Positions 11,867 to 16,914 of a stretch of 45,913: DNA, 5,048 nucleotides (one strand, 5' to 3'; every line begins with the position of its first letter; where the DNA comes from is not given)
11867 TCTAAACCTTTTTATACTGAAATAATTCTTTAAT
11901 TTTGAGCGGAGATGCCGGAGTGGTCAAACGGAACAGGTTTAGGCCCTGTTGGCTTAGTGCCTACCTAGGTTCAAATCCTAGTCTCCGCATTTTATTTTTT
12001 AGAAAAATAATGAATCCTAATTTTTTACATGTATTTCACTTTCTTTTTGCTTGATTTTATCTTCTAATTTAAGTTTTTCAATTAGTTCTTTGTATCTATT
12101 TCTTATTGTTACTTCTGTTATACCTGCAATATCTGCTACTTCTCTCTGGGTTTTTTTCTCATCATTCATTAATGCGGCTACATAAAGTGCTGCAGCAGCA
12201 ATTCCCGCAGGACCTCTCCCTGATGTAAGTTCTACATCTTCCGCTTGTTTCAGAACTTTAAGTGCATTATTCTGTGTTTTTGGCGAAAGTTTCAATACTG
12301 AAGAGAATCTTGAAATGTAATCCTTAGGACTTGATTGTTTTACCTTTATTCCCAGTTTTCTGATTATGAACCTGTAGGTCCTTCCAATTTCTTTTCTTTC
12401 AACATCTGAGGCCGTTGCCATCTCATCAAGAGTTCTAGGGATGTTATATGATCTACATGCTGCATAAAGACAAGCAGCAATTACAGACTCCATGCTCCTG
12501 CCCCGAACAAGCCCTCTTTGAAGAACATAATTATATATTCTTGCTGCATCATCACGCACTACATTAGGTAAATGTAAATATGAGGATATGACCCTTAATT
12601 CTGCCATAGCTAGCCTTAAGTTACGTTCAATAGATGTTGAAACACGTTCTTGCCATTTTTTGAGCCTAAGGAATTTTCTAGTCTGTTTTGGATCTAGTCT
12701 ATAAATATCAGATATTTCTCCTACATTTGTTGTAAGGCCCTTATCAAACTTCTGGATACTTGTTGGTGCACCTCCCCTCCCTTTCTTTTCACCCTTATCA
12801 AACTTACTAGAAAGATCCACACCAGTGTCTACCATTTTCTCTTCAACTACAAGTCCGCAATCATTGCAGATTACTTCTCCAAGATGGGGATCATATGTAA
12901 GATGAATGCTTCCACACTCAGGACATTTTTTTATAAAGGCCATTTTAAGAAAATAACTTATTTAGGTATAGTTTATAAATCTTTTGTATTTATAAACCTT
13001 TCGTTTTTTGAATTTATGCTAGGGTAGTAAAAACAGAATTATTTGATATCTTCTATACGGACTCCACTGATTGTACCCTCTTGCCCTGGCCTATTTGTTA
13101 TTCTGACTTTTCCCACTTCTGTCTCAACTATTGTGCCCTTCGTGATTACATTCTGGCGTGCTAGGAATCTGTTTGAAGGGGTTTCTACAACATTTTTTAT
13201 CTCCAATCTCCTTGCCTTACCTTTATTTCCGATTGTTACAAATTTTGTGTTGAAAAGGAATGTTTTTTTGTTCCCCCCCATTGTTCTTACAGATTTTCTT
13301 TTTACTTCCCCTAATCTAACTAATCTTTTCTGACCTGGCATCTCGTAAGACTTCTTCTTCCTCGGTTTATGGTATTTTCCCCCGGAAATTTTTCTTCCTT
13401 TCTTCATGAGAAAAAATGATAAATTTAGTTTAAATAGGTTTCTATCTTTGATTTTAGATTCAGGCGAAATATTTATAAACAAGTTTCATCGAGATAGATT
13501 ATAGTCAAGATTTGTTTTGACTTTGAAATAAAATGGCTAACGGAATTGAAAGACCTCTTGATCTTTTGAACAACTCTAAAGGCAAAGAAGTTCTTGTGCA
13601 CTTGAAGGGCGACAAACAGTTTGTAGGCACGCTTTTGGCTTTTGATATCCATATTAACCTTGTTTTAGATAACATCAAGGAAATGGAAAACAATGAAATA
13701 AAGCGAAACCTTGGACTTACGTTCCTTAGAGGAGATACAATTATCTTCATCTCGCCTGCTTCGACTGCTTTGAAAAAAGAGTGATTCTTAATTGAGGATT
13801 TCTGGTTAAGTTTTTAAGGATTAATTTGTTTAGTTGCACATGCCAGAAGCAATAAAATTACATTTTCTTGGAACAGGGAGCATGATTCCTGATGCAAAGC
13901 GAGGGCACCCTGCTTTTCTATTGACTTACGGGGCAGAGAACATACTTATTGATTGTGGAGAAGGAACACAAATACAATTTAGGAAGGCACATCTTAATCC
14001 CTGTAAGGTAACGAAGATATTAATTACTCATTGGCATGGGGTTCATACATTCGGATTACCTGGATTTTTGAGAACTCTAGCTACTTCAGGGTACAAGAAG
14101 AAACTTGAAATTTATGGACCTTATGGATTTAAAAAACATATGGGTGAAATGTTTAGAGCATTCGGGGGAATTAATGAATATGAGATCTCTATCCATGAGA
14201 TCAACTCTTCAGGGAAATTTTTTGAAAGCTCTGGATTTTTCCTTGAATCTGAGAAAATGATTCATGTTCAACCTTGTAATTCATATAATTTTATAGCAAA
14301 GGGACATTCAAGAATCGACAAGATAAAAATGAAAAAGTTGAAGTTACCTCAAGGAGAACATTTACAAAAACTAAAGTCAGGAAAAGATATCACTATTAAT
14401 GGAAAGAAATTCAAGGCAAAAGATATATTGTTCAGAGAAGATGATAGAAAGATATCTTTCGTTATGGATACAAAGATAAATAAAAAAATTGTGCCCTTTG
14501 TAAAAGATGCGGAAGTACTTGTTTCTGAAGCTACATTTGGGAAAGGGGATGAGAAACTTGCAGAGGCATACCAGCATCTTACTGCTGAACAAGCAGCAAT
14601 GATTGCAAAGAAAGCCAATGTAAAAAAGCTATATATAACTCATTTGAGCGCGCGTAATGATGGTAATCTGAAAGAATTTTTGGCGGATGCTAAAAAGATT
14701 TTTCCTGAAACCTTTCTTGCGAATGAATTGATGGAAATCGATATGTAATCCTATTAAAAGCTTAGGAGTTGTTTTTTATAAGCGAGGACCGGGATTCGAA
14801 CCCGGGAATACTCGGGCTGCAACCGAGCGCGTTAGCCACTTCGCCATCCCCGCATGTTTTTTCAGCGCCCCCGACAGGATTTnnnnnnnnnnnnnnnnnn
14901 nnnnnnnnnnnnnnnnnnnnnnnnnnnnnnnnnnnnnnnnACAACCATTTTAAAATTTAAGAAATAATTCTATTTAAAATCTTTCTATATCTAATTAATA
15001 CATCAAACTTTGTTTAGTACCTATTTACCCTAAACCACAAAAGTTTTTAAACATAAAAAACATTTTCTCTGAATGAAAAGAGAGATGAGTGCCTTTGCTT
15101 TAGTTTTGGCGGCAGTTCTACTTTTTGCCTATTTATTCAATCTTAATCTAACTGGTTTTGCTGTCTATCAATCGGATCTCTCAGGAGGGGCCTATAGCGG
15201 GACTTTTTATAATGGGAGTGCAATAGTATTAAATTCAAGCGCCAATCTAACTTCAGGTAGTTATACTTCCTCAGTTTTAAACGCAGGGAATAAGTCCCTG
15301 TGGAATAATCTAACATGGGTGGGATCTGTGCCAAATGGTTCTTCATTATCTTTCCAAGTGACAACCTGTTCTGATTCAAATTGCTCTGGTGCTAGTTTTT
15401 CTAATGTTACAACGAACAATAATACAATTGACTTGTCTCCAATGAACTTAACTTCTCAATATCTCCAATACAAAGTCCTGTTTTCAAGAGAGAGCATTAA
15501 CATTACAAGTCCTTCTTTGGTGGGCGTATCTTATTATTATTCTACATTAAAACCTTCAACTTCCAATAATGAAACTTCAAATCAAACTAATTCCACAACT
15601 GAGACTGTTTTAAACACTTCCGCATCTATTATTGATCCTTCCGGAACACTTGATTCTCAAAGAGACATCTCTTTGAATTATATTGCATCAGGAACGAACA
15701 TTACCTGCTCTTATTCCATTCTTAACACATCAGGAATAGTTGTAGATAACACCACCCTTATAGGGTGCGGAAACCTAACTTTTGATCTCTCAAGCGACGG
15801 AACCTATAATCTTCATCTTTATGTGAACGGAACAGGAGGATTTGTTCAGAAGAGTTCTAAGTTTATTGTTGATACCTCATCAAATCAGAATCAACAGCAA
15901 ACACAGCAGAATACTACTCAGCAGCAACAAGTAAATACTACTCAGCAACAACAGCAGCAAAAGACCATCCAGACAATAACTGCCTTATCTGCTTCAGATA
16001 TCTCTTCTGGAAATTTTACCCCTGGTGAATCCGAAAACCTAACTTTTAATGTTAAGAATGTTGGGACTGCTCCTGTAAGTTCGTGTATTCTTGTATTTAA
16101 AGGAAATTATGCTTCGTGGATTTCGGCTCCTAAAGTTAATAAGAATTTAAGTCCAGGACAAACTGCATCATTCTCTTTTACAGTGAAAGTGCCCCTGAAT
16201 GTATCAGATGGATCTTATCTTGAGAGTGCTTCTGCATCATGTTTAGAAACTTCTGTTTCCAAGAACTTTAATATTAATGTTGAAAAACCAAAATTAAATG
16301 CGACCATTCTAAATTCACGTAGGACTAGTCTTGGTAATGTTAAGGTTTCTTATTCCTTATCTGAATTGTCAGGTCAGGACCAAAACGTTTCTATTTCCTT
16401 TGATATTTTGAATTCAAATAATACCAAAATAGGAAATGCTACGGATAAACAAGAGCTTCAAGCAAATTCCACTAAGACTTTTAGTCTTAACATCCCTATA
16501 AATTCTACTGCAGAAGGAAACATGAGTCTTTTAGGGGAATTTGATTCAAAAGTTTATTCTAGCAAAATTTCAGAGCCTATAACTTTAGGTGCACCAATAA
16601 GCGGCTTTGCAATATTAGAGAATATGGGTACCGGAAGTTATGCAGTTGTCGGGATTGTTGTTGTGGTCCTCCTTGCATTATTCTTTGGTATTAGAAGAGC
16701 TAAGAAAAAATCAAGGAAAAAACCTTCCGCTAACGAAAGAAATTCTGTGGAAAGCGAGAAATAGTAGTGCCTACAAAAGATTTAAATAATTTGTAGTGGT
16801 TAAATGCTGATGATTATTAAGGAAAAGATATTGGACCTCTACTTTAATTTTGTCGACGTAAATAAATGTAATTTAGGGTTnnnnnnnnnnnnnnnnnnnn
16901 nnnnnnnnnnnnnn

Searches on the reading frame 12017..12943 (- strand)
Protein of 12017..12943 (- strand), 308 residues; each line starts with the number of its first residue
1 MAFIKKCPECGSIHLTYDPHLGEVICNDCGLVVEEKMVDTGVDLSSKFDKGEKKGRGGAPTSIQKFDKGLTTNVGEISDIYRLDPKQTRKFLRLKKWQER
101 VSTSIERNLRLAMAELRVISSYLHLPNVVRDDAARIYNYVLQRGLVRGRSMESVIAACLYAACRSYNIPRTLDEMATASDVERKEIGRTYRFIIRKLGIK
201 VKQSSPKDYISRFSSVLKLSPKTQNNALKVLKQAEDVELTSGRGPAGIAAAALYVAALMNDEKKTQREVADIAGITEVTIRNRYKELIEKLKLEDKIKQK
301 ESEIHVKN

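Call 68: search_protein_families(library=pfam, proteins=[window:12017-12943:-], max_evalue=0.001)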
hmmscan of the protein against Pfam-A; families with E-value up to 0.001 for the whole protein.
window:12017-12943:- (308 aa): 6 families
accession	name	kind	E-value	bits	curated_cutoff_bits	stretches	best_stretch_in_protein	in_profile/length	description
PF00382.24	TFIIB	-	4.1e-48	161.8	23.6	2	200-289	2-91/92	Transcription factor TFIIB repeat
PF08271.17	Zn_Ribbon_TF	-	4.7e-11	42.5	29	1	6-42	2-38/43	TFIIB zinc-binding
PF00134.28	Cyclin_N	-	8.4e-05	22.7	23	0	133-200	55-125/127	Cyclin, N-terminal domain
PF04545.22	Sigma70_r4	-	0.00013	21.8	24.1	1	261-292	18-49/50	Sigma-70, region 4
PF22109.2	Zn_ribbon_tTFIIB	-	0.00025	21.3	28.6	1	5-33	10-39/40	Transcription factor IIB, zinc ribbon, Trypanosome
PF15978.11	TnsD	-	0.00085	18.9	32.4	0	21-108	151-235/355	Tn7-like transposition protein D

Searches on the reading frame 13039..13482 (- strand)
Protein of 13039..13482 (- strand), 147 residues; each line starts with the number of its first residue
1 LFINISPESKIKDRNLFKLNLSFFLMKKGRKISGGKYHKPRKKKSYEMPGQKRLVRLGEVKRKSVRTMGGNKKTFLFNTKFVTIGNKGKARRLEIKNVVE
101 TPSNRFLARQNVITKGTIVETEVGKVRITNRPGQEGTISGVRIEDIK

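Call 68: search_protein_families(library=pfam, proteins=[window:13039-13482:-], max_evalue=0.001)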
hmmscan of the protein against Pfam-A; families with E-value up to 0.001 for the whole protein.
window:13039-13482:- (147 aa): 1 family
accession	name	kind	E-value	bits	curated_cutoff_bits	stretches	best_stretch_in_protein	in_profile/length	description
PF01201.27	Ribosomal_S8e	-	1.4e-26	93.7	30.2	1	27-141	4-131/133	Ribosomal protein S8e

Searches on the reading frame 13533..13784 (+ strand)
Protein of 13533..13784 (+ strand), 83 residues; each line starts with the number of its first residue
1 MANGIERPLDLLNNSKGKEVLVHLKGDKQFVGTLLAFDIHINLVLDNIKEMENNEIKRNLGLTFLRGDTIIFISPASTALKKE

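Call 70: search_protein_families(library=pfam, proteins=[window:13533-13784:+], max_evalue=0.001)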
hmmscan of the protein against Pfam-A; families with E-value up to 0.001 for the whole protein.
window:13533-13784:+ (83 aa): 1 family
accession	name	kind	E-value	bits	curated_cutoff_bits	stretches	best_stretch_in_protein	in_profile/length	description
PF01423.28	LSM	-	1.9e-21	75.9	23.4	1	11-75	2-66/66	LSM domain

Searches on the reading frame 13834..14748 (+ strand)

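Call 68: search_protein_families(library=pfam, proteins=[window:13834-14748:+], max_evalue=0.001)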
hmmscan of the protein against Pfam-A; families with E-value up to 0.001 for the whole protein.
window:13834-14748:+ (304 aa): 2 families
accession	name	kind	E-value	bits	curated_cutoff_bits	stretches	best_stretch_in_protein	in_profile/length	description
PF12706.13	Lactamase_B_2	-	9e-13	48.7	27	2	36-129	2-96/200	Beta-lactamase superfamily domain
PF00753.33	Lactamase_B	-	1.2e-09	38.8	22.7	1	25-108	6-93/196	Metallo-beta-lactamase superfamily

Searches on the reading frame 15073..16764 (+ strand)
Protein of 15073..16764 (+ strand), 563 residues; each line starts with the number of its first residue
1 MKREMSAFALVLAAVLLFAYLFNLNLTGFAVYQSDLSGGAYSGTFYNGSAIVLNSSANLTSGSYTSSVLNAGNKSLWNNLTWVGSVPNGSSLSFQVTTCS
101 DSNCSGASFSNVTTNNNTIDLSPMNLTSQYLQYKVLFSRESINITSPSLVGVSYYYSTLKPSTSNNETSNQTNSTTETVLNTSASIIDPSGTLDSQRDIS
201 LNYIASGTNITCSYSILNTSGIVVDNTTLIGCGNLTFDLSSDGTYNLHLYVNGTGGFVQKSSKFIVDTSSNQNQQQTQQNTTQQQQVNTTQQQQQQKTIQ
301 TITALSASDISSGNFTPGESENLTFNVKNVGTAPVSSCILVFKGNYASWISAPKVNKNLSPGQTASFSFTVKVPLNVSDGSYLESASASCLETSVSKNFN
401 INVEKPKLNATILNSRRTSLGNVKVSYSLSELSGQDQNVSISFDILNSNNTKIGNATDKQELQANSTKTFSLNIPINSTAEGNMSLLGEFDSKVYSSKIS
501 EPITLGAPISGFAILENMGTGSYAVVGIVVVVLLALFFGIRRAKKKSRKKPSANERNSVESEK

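Call 68: search_protein_families(library=pfam, proteins=[window:15073-16764:+], max_evalue=0.001)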
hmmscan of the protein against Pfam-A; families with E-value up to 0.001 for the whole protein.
window:15073-16764:+ (563 aa): 1 family
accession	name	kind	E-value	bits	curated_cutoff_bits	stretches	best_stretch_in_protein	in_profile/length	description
PF10633.15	NPCBM_assoc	-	0.00031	21.3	24.4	0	316-388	2-75/78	NPCBM-associated, NEW3 domain of alpha-galactosidase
